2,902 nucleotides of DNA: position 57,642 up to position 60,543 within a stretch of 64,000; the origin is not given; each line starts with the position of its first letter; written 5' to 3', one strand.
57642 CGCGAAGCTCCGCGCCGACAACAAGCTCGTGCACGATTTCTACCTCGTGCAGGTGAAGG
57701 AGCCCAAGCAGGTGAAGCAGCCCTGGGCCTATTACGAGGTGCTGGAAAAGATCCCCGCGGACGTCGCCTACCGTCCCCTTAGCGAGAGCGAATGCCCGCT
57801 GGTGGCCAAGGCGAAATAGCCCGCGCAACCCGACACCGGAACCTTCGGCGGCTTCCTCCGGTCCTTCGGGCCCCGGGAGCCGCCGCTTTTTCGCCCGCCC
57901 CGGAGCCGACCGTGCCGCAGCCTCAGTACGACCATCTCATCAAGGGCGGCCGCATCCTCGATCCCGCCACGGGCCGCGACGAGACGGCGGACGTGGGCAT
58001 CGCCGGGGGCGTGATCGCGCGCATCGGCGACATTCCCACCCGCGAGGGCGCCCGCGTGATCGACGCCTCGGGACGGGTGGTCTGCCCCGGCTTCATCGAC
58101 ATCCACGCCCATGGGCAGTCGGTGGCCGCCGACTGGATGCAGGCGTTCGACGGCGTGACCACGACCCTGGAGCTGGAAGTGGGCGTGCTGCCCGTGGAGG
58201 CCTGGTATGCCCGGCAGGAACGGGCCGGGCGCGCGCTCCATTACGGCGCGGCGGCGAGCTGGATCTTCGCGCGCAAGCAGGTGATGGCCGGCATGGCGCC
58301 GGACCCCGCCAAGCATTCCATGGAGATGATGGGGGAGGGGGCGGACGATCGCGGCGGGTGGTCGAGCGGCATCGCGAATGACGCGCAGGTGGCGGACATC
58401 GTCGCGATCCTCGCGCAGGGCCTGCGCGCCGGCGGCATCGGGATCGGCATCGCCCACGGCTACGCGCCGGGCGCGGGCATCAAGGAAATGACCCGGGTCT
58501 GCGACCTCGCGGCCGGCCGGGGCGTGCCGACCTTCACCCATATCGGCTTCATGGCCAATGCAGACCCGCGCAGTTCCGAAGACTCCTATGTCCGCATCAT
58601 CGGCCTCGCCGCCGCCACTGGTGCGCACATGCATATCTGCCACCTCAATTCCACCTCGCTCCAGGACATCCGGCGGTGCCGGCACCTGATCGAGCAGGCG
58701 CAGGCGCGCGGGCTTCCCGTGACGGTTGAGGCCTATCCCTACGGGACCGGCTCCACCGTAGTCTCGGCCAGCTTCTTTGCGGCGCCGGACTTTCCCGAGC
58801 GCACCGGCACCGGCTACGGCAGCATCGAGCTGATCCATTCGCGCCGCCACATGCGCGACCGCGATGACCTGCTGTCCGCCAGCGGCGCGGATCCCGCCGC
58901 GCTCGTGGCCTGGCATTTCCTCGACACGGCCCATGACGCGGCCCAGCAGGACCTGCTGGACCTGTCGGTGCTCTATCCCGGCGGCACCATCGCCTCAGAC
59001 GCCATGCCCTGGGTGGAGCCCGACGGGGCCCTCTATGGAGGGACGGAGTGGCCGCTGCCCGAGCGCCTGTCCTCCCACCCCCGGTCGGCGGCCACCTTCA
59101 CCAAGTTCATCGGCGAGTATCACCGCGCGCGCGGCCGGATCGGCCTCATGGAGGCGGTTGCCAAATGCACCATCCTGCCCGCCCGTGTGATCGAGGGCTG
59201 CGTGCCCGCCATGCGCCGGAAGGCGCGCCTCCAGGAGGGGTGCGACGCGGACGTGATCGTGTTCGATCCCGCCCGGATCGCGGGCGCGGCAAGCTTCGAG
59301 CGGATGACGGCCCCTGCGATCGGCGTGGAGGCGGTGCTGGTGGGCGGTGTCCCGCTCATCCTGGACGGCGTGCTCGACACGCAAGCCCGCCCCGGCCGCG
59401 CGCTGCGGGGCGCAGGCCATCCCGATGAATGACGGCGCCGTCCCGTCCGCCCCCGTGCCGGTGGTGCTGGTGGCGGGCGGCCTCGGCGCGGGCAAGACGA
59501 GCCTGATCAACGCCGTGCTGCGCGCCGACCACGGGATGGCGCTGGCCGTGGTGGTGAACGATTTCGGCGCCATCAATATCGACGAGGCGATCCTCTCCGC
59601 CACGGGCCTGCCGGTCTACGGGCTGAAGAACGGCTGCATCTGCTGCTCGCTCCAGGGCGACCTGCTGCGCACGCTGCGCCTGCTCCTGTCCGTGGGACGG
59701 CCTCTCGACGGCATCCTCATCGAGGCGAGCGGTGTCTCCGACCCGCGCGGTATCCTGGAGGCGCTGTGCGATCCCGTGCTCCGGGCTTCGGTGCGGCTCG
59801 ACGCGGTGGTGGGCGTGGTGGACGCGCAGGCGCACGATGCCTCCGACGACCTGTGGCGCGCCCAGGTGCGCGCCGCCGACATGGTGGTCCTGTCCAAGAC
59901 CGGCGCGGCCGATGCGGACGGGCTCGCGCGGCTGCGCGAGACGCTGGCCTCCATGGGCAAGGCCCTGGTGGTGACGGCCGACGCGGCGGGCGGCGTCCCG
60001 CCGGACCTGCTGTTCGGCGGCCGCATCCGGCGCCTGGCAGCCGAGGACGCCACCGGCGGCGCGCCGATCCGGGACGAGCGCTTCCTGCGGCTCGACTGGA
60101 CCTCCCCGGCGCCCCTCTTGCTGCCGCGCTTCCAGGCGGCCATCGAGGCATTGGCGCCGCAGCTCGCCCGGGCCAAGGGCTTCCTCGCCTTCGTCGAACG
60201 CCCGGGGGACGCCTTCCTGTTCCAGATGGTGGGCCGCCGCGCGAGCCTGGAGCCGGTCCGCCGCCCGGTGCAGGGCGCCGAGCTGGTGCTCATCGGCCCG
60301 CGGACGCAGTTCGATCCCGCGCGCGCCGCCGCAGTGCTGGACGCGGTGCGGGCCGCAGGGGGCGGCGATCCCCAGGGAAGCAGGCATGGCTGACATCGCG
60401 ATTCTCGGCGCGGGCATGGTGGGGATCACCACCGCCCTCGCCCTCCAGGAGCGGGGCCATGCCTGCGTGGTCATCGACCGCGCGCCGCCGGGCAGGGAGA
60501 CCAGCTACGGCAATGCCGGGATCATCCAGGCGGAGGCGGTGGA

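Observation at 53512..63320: Mirrored GlxA-AraC + isocyanide-hydratase-like modules bracketing a candidate isonitrile to formamide to amino acid to oxo-acid pathway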

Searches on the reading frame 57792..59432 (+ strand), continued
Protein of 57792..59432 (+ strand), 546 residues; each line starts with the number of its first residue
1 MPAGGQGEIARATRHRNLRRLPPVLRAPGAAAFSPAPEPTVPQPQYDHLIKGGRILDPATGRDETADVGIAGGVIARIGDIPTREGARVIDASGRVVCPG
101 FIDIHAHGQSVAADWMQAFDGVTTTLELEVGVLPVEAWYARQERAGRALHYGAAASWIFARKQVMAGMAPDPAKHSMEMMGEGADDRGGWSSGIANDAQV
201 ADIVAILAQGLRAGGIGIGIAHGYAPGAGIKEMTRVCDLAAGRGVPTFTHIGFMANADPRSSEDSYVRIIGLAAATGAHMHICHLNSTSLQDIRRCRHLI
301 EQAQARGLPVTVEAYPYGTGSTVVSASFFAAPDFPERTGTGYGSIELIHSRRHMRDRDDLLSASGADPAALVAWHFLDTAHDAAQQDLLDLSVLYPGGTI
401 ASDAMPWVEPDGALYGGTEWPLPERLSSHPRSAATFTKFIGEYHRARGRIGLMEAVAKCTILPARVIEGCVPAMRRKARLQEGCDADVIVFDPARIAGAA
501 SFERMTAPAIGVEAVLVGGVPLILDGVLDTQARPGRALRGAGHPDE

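Call 31: find_encoding_contigs(protein=P0042, flank=10000, max_places=2)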
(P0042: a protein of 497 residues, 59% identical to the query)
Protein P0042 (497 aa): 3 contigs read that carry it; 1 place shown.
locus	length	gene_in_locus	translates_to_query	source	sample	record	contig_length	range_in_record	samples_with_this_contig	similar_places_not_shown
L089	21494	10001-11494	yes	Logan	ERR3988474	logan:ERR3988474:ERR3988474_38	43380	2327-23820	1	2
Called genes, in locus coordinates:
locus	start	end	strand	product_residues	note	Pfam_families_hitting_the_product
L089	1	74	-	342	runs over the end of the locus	PF13407:Peripla_BP_4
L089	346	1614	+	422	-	PF04235:DUF418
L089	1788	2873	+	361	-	PF07694:5TM-5TMR_LYT, PF00990:GGDEF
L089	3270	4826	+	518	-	PF00144:Beta-lactamase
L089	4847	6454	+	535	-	PF00496:SBP_bac_5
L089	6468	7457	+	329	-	PF19300:BPD_transp_1_N, PF00528:BPD_transp_1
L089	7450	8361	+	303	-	PF00528:BPD_transp_1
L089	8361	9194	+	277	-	PF00005:ABC_tran, PF13304:AAA_21 (weak), PF08352:oligo_HPY (faint)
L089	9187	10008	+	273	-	PF00005:ABC_tran, PF13304:AAA_21 (faint)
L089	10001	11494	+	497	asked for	PF07969:Amidohydro_3, PF01979:Amidohydro_1 (faint), PF07969:Amidohydro_3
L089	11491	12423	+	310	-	PF02492:cobW, PF07683:CobW_C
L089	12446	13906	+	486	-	PF07364:DUF1485, PF07171:MlrC_C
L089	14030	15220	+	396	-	PF02353:CMAS, PF13489:Methyltransf_23, PF13847:Methyltransf_31, PF08241:Methyltransf_11, PF08242:Methyltransf_12, PF13649:Methyltransf_25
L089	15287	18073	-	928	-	PF27417:BigA_3rd (weak), PF18883:AC_1, PF03797:Autotransporter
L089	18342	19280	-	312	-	PF01545:Cation_efflux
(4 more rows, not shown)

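Call 69: search_dna_similar(query=window:57912-59432:+, collection=plasmids, mode=protein, max_evalue=1e-50, max_rows=30)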
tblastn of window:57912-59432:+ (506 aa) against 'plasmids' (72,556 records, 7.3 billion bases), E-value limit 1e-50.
Records with a match: 18; places in all: 19; records where one place covers at least 80% of the query: 18.
Best place of each record, by identity: 60-80% 2; <60% 16.
By first word of the organism name: Streptomyces 9; Sulfitobacter 2; Embleya 2; Acuticoccus 1; Octadecabacter 1; Tistrella 1; Roseomonas 1; Photobacterium 1.
By predicted mobility (MOB-suite, as given by PLSDB): non-mobilizable 12; mobilizable 6.
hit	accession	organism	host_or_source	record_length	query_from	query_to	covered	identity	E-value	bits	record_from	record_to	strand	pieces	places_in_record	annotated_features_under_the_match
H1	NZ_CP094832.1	Acuticoccus sp. I52.16.1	pure culture,seawater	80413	6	499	98%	65.9%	0e+0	583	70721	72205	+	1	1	amidohydrolase family protein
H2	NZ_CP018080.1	Sulfitobacter alexandrii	Alexandrium minutum,cell culture,cell ...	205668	7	499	97%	60.4%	2e-168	534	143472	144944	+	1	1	amidohydrolase family protein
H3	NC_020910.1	Octadecabacter arcticus 238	150 km offshore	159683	1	499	99%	58.6%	9e-165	524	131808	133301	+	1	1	amidohydrolase family protein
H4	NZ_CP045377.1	Sulfitobacter sp. THAF37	pure culture,Surface of a polyethylene ...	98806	7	501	98%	58.8%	3e-161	513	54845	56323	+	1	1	amidohydrolase family protein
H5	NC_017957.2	Tistrella mobilis KA081020-065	-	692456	6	499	98%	58.5%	2e-153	491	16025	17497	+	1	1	amidohydrolase family protein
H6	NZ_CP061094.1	Roseomonas marmotae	Marmota himalayana,pure culture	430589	5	499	98%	53.3%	8e-153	489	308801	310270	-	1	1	amidohydrolase family protein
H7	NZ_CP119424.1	Photobacterium sp. DA100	-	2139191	6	501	98%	42.6%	4e-102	343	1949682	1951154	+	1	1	none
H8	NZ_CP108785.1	Embleya sp. NBC_00888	-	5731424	1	499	99%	41.6%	4e-85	294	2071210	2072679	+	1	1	none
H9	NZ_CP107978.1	Streptomyces coelicoflavus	-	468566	6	499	98%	41.1%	6e-80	279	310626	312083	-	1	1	amidohydrolase family protein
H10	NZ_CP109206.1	Streptomyces anthocyanicus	-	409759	6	499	98%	40.6%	1e-77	272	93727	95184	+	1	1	amidohydrolase family protein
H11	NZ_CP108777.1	Embleya sp. NBC_00896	-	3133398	2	496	98%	39.9%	6e-79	276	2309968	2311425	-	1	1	none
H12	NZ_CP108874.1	Streptomyces sp. NBC_00826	-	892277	9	500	97%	39.7%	2e-80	280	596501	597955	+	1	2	amidohydrolase family protein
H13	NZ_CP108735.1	Streptomyces sp. NBC_00984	-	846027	9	500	97%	39.7%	2e-80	280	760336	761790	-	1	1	amidohydrolase family protein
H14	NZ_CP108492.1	Streptomyces sp. NBC_01243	-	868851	9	500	97%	39.7%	2e-80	280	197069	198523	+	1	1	amidohydrolase family protein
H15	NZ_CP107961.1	Streptomyces sp. NBC_00376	-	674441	9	500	97%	39.5%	4e-80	279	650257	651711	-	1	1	amidohydrolase family protein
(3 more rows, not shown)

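Call 70: get_annotated_region(hit=H1, flank=9000)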
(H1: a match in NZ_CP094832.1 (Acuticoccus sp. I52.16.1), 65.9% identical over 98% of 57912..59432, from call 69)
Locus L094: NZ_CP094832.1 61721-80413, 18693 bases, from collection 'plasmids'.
description: Acuticoccus sp. I52.16.1 plasmid unnamed4, complete sequence
organism: Acuticoccus sp. I52.16.1 (NCBI taxid 2928472)
taxonomy: Bacteria; Pseudomonadota; Alphaproteobacteria; Hyphomicrobiales; Amorphaceae; Acuticoccus; Acuticoccus sp. I52.16.1
host: -; source: pure culture,seawater; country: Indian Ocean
typing (MOB-suite, as given by PLSDB): non-mobilizable
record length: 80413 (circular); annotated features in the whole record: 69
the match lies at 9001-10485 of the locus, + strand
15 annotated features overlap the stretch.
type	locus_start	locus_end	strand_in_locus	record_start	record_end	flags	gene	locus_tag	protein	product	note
CDS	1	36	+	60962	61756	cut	-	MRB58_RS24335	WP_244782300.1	ABC transporter ATP-binding protein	GO:0006810 - transport [Evidence IEA]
CDS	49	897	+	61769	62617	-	-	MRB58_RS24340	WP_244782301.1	ABC transporter permease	-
CDS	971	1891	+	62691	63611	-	-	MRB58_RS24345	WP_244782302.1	acetamidase/formamidase family protein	-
CDS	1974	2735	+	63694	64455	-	-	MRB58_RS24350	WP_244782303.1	SDR family oxidoreductase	-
CDS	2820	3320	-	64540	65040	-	-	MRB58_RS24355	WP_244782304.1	FAD-dependent oxidoreductase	-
CDS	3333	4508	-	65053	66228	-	argE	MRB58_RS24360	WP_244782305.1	acetylornithine deacetylase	GO:0006592 - ornithine biosynthetic process [Evidence IEA]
CDS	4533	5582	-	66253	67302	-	-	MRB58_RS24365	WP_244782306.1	Glu/Leu/Phe/Val dehydrogenase dimerization domain-containing protein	GO:0006520 - amino acid metabolic process [Evidence IEA]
CDS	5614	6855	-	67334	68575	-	-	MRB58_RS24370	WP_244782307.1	ABC transporter substrate-binding protein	-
CDS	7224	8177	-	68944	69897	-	-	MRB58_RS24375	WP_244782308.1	GlxA family transcriptional regulator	-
CDS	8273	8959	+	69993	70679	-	-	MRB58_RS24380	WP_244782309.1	DJ-1/PfpI family protein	-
CDS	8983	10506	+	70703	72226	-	-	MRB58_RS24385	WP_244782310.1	amidohydrolase family protein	-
CDS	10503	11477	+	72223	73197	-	-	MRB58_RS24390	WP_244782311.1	CobW family GTP-binding protein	-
CDS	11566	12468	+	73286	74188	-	-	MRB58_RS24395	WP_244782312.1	MBL fold metallo-hydrolase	-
CDS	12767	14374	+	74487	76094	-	-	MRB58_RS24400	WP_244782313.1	AMP-binding protein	-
CDS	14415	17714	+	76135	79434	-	-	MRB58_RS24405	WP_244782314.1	carboxyl transferase domain-containing protein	-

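Call 71: get_annotated_region(hit=H5, flank=8000)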
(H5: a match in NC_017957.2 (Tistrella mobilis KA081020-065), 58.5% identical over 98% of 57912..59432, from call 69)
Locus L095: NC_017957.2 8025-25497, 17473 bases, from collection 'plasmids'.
description: Tistrella mobilis KA081020-065 plasmid pTM1, complete sequence
organism: Tistrella mobilis KA081020-065 (NCBI taxid 1110502)
taxonomy: Bacteria; Pseudomonadota; Alphaproteobacteria; Geminicoccales; Geminicoccaceae; Tistrella; Tistrella mobilis; Tistrella mobilis KA081020-065
host: -; source: -; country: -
typing (MOB-suite, as given by PLSDB): non-mobilizable; replicon rep_cluster_140
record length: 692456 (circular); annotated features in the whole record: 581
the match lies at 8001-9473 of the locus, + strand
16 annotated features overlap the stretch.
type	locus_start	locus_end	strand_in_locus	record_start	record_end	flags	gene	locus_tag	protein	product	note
CDS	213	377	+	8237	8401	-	-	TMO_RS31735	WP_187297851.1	hypothetical protein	-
CDS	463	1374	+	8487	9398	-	-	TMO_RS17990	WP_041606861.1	LysR family transcriptional regulator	-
CDS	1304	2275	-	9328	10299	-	-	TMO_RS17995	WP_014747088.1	nitronate monooxygenase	-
CDS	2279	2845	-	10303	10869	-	-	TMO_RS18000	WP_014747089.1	cytochrome b/b6 domain-containing protein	-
CDS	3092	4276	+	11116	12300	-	-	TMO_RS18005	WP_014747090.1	putative 2OG-Fe(II) oxygenase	-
CDS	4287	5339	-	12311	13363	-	-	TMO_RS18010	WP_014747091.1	ornithine cyclodeaminase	-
CDS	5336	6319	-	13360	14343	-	rocF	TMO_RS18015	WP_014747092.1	arginase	GO:0019547 - arginine catabolic process to ornithine [Evidence IEA]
CDS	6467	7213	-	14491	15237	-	-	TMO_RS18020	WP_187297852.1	PDZ domain-containing protein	-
CDS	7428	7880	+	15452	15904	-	-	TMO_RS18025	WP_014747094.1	Lrp/AsnC family transcriptional regulator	-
CDS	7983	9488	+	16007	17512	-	-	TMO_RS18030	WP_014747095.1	amidohydrolase family protein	-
CDS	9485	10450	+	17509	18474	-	-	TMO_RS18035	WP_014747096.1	GTP-binding protein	-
CDS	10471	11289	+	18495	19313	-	-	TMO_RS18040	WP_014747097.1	helix-turn-helix domain-containing protein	GO:0006355 - regulation of DNA-templated transcription [Evidence IEA]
CDS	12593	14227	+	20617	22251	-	-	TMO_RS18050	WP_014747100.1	AAA family ATPase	-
CDS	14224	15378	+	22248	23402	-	-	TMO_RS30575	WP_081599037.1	UvrD-helicase domain-containing protein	-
CDS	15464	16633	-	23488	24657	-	-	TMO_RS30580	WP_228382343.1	integrase core domain-containing protein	GO:0015074 - DNA integration [Evidence IEA]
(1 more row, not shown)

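Call 75: find_encoding_contigs(protein=P0085, flank=9000, max_places=1)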
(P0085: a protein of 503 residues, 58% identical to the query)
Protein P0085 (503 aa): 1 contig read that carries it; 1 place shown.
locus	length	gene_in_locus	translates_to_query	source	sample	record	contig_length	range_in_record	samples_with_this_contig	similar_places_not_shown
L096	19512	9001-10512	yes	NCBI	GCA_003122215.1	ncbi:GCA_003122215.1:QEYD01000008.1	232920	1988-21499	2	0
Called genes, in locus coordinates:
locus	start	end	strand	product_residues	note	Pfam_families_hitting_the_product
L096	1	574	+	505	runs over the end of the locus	PF00501:AMP-binding, PF13193:AMP-binding_C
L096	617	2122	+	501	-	PF01425:Amidase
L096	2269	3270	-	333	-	PF03480:DctP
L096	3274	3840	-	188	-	PF04290:DctQ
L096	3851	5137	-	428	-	PF06808:DctM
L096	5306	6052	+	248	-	PF00440:TetR_N, PF02909:TetR_C_1 (weak)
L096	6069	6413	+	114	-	PF01042:Ribonuc_L-PSP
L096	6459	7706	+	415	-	PF01266:DAO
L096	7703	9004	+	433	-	PF00202:Aminotran_3, PF01212:Beta_elim_lyase (weak)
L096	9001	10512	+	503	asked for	PF07969:Amidohydro_3, PF01979:Amidohydro_1 (faint), PF07969:Amidohydro_3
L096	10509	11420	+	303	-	PF02492:cobW, PF07683:CobW_C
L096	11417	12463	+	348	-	PF02126:PTE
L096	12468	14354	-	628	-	PF13336:AcetylCoA_hyd_C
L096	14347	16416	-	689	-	PF00378:ECH_1, PF16113:ECH_2, PF02737:3HCDH_N, PF00725:3HCDH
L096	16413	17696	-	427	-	PF00108:Thiolase_N, PF00109:ketoacyl-synt (faint), PF02803:Thiolase_C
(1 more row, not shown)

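Call 76: find_encoding_contigs(protein=P0100, flank=9000, max_places=1)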
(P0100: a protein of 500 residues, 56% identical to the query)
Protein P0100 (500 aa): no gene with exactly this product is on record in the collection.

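Call 78: search_protein_families(library=padloc, proteins=[window:57912-59432:+], max_evalue=0.001)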
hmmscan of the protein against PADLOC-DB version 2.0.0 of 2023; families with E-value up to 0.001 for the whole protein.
window:57912-59432:+ (506 aa): 0 families

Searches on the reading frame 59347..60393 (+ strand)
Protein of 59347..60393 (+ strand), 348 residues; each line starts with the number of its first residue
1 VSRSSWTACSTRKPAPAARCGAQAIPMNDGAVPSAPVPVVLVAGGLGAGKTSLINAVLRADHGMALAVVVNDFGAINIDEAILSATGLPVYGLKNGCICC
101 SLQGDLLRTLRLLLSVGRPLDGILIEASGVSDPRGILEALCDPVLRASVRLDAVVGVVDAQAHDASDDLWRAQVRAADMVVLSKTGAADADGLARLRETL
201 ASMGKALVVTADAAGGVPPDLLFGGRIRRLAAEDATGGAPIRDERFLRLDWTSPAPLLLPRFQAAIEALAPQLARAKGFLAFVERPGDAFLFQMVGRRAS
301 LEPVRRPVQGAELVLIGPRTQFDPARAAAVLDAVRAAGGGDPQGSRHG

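Call 3: search_protein_families(library=pfam, proteins=[window:59347-60393:+])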
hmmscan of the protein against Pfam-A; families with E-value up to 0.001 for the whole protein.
window:59347-60393:+ (348 aa): 2 families
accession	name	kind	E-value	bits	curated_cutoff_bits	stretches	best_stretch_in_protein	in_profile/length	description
PF02492.25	cobW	-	9.3e-43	146.3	20.7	1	38-204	1-173/180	CobW/HypB/UreG, nucleotide-binding domain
PF07683.19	CobW_C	-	1.4e-11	44.5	22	1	251-334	6-93/94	Cobalamin synthesis protein cobW C-terminal domain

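Call 4: search_protein_families(library=ncbifam, proteins=[window:59347-60393:+])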
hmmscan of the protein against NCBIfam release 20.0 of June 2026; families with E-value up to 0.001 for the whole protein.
window:59347-60393:+ (348 aa): 4 families
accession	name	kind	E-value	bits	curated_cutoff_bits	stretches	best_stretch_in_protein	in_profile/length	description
TIGR02475.1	CobW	equivalog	2.5e-37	128.6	332.1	2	36-163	3-136/342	cobalamin biosynthesis protein CobW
NF038288.1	chaper_GTP_ZigA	equivalog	1.6e-26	93.1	600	1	37-162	1-137/390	zinc metallochaperone GTPase ZigA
NF008578.0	PRK11537.1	equivalog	6.7e-26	91.2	361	1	35-209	2-182/318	GTPase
NF041053.1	CobW_rel_Se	equivalog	8.1e-15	55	180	1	39-208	3-177/195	CobW-related selenoprotein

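Call 78: search_protein_families(library=padloc, proteins=[window:59425-60393:+], max_evalue=0.001)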
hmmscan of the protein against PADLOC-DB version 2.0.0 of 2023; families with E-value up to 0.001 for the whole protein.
window:59425-60393:+ (322 aa): 0 families
